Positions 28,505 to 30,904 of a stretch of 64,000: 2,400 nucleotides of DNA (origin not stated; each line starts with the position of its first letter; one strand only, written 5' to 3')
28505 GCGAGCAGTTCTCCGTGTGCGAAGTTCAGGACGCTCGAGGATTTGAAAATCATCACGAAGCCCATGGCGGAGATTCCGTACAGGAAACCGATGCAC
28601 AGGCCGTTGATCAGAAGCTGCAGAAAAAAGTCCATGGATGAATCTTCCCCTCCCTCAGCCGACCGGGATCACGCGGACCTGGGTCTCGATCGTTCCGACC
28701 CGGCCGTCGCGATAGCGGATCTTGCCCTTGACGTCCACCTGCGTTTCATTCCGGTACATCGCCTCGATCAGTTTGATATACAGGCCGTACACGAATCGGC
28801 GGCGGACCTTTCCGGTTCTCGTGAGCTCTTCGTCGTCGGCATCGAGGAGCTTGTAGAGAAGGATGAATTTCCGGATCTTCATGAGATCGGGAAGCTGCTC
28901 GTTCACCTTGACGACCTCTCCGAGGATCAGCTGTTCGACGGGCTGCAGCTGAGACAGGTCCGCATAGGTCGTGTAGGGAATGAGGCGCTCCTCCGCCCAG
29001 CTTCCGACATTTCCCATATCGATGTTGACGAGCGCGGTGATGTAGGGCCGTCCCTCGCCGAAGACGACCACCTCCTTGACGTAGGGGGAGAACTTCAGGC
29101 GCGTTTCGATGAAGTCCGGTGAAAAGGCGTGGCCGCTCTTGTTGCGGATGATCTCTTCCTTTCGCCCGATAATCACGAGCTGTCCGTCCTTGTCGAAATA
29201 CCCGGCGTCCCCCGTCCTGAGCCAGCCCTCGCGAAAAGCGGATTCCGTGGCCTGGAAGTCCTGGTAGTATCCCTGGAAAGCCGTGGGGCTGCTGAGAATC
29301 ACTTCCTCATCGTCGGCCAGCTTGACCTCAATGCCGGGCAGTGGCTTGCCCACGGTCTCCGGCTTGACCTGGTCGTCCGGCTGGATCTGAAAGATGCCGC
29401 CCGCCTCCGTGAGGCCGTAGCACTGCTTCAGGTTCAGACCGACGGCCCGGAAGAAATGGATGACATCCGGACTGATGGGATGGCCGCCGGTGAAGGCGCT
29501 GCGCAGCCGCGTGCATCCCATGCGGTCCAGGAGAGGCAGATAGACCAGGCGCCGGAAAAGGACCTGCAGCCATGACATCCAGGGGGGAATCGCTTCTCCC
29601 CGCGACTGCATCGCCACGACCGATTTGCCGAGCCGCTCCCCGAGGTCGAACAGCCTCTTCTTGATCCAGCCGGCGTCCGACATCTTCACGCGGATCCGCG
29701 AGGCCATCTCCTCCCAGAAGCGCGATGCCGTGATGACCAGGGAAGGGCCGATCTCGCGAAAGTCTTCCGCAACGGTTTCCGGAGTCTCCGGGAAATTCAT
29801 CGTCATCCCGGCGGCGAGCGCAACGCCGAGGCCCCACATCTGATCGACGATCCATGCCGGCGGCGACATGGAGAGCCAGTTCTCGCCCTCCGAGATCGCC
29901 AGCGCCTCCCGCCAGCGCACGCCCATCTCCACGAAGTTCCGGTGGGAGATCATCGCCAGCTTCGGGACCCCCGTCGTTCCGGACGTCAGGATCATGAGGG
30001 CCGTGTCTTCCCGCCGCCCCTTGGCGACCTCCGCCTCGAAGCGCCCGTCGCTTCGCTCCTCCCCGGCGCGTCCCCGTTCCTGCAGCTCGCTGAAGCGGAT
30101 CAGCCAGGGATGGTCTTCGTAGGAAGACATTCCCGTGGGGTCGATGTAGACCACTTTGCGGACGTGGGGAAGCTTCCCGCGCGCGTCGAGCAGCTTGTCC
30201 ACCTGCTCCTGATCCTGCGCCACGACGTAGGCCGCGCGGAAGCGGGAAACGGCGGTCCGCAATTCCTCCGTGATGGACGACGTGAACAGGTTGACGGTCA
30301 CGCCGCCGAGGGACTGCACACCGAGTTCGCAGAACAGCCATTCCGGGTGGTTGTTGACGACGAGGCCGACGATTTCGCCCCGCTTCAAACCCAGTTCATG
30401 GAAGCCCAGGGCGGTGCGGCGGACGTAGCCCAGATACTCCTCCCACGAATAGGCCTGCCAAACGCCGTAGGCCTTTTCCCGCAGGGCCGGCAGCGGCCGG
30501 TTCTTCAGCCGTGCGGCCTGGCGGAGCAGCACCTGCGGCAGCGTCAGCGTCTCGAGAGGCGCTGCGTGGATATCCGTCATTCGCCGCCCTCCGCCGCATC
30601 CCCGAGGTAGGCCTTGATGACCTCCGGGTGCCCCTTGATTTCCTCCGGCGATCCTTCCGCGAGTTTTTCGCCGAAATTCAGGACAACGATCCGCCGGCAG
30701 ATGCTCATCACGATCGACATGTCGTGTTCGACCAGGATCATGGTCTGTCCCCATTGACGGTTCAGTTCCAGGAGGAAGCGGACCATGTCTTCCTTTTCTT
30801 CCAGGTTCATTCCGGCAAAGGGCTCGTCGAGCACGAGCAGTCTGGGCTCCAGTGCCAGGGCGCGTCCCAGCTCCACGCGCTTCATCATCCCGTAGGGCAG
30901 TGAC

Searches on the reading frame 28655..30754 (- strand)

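Call 69: search_protein_families(library=pfam, proteins=[window:28655-30754:-], max_evalue=0.00001)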
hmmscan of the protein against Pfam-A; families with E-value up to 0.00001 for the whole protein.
window:28655-30754:- (699 aa): 2 families
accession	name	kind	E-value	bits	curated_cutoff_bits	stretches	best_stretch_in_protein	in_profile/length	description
PF00501.34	AMP-binding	-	3.9e-61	207.4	29.9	1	90-497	13-384/384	AMP-binding enzyme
PF23562.2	AMP-binding_C_3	-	3.6e-11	43.9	20.8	1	536-670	4-123/124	AMP-binding enzyme C-terminal domain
